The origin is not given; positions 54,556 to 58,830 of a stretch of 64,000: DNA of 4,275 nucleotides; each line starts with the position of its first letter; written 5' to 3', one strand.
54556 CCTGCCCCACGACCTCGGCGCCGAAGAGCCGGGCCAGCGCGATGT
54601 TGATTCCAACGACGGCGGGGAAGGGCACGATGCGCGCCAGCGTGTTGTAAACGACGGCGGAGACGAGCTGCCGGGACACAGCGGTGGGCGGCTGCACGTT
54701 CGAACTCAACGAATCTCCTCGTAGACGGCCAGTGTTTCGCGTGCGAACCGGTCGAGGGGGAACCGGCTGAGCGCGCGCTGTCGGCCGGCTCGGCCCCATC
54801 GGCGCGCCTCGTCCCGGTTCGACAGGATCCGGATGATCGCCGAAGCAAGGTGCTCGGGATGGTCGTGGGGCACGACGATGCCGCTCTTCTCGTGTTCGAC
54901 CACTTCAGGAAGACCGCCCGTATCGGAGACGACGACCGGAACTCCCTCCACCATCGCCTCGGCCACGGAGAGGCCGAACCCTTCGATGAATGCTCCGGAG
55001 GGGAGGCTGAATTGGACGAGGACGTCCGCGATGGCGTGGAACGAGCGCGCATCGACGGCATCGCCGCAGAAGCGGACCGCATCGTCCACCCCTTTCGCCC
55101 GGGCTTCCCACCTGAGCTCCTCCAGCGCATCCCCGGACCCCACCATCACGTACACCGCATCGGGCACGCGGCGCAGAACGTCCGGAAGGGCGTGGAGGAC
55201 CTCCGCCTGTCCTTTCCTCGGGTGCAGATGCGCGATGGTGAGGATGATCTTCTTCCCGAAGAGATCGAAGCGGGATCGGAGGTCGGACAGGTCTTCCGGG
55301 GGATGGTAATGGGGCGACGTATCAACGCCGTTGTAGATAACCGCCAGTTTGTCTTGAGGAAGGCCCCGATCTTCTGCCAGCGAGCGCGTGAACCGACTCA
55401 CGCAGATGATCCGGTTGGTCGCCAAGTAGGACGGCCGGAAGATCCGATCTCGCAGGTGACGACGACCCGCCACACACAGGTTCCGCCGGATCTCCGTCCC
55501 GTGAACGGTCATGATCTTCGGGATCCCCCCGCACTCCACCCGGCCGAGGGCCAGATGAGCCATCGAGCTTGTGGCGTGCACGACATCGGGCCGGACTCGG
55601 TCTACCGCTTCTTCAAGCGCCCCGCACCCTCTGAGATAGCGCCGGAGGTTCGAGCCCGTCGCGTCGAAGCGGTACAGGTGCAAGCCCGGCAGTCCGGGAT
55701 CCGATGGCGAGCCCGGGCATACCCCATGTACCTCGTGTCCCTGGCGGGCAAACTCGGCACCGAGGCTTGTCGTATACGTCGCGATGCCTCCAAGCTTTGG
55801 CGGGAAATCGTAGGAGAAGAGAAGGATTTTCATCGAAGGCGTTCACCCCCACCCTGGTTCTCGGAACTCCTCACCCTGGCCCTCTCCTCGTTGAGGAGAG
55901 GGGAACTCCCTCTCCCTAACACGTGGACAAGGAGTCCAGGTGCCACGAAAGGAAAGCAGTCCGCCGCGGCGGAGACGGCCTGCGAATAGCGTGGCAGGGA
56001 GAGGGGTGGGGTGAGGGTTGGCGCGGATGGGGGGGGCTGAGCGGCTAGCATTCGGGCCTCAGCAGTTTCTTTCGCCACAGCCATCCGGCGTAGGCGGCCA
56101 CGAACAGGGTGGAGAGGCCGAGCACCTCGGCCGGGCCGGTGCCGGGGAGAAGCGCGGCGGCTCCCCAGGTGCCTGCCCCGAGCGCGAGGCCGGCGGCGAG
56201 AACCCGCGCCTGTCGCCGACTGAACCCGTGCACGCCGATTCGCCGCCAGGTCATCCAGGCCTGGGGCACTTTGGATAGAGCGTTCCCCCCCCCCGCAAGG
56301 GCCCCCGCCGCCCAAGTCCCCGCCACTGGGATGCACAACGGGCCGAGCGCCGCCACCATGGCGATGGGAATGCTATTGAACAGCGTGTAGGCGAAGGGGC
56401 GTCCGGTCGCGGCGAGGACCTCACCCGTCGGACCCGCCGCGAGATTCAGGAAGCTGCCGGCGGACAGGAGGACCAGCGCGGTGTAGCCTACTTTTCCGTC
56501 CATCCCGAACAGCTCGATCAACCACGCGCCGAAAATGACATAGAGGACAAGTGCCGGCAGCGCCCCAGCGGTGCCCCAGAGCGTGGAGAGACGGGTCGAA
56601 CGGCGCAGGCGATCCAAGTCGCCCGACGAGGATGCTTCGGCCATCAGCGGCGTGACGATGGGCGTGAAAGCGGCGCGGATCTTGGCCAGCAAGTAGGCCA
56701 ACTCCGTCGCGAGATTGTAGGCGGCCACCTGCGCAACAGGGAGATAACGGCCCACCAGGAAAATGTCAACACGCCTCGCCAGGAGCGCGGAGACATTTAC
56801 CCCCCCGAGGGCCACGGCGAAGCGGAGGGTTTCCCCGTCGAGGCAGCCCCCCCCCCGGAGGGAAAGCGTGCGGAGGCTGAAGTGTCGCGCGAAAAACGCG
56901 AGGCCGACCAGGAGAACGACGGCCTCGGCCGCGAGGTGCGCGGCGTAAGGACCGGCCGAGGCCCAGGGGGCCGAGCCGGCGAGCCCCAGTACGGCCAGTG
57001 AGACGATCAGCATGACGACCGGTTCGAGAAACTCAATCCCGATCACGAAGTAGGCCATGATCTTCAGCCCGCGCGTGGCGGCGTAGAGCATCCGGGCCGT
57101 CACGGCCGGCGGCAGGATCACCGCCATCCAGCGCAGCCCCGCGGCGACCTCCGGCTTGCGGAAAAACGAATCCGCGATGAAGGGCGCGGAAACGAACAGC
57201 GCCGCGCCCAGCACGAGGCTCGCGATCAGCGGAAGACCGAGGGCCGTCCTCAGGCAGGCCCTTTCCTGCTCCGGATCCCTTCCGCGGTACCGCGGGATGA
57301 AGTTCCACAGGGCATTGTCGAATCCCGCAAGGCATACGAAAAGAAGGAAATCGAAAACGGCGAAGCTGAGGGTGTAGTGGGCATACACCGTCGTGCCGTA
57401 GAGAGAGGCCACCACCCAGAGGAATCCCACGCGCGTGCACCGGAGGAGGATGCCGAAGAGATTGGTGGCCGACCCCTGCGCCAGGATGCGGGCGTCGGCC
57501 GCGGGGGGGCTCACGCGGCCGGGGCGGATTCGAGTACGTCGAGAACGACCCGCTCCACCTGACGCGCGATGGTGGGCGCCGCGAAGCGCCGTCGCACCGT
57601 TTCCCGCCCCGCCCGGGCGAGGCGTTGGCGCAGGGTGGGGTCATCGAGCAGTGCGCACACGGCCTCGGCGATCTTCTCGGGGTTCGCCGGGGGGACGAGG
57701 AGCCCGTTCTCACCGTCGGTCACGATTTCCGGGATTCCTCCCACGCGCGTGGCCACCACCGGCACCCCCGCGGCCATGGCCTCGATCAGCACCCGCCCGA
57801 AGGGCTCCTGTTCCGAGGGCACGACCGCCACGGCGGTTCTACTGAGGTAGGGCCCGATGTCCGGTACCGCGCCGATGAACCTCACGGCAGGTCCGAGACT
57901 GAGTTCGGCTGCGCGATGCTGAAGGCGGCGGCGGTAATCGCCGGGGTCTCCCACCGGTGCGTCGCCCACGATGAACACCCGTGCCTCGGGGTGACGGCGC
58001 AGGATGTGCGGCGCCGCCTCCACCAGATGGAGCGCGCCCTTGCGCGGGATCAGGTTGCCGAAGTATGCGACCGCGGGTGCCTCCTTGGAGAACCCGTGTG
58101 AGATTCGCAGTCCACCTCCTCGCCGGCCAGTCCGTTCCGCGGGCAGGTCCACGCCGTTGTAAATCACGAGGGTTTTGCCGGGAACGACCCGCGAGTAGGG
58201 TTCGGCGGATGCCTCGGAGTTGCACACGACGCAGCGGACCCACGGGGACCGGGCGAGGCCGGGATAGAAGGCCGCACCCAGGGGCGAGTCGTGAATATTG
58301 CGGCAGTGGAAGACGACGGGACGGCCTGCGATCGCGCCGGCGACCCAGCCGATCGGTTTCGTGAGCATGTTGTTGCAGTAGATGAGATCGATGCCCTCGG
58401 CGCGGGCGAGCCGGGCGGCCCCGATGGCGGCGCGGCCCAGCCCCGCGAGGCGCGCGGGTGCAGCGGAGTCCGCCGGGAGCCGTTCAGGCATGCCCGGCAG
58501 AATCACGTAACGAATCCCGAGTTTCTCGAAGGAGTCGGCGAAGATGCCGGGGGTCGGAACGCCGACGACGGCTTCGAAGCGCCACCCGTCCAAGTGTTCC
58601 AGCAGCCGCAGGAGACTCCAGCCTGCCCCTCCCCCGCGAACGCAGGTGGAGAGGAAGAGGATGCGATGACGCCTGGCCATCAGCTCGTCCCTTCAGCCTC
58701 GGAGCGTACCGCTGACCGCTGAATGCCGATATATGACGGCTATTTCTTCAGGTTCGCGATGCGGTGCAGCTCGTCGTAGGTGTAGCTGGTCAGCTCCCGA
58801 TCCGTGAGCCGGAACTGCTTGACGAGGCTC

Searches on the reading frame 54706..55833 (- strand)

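Call 68: search_protein_families(library=pfam, proteins=[window:54706-55833:-], max_evalue=0.00001)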
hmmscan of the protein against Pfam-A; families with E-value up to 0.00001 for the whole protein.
window:54706-55833:- (375 aa): 8 families
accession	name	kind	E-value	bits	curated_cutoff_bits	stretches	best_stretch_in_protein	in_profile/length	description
PF00534.26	Glycos_transf_1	-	3.7e-35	121.4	26.4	1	193-353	14-172/172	Glycosyl transferases group 1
PF13692.12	Glyco_trans_1_4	-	9e-30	104.2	27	1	195-339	2-142/142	Glycosyl transferases group 1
PF13439.12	Glyco_transf_4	-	1.2e-29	104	28.5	1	15-173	2-169/170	Glycosyltransferase Family 4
PF13579.12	Glyco_trans_4_4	-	2.4e-20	73.9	29.7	1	15-169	1-158/158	Glycosyl transferase 4-like domain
PF20706.3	GT4-conflict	-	2.6e-10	40.3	26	1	283-345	291-363/385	Family 4 Glycosyltransferase in conflict systems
PF13524.12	Glyco_trans_1_2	-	5.7e-08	33.3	25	1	220-368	9-143/144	Glycosyl transferase-like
PF13477.12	Glyco_trans_4_2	-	4.5e-07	30.6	23.4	1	19-116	11-112/139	Glycosyl transferase 4-like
PF08323.17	Glyco_transf_5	-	6e-06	26.6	22.7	0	2-42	1-43/239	Starch synthase catalytic domain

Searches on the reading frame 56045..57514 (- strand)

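Call 68: search_protein_families(library=pfam, proteins=[window:56045-57514:-], max_evalue=0.00001)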
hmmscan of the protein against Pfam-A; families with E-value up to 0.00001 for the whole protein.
window:56045-57514:- (489 aa): 3 families
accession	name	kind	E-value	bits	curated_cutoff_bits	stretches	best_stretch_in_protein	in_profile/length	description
PF13440.11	Polysacc_synt_3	-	5.2e-14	52.6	23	1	47-335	14-282/293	Polysaccharide biosynthesis protein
PF01554.23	MatE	-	1.4e-11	44.8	24.9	1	248-363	14-131/161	MatE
PF01943.22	Polysacc_synt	-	9.2e-11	42.1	28.2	1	30-293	21-272/274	Polysaccharide biosynthesis protein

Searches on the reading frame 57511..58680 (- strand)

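Call 68: search_protein_families(library=pfam, proteins=[window:57511-58680:-], max_evalue=0.00001)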
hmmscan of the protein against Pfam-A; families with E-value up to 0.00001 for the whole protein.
window:57511-58680:- (389 aa): 6 families
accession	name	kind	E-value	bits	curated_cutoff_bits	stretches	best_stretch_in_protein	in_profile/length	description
PF00534.26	Glycos_transf_1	-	1.7e-43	148.5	26.4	1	194-360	8-171/172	Glycosyl transferases group 1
PF13692.12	Glyco_trans_1_4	-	1.4e-40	139.2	27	1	202-347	2-142/142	Glycosyl transferases group 1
PF13439.12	Glyco_transf_4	-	1.8e-11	44.8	28.5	1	17-179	2-168/170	Glycosyltransferase Family 4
PF13524.12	Glyco_trans_1_2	-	1.4e-10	41.7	25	1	228-375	10-142/144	Glycosyl transferase-like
PF13579.12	Glyco_trans_4_4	-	2.2e-09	38.3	29.7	1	17-176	1-158/158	Glycosyl transferase 4-like domain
PF20706.3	GT4-conflict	-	8.1e-09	35.4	26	1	201-365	197-375/385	Family 4 Glycosyltransferase in conflict systems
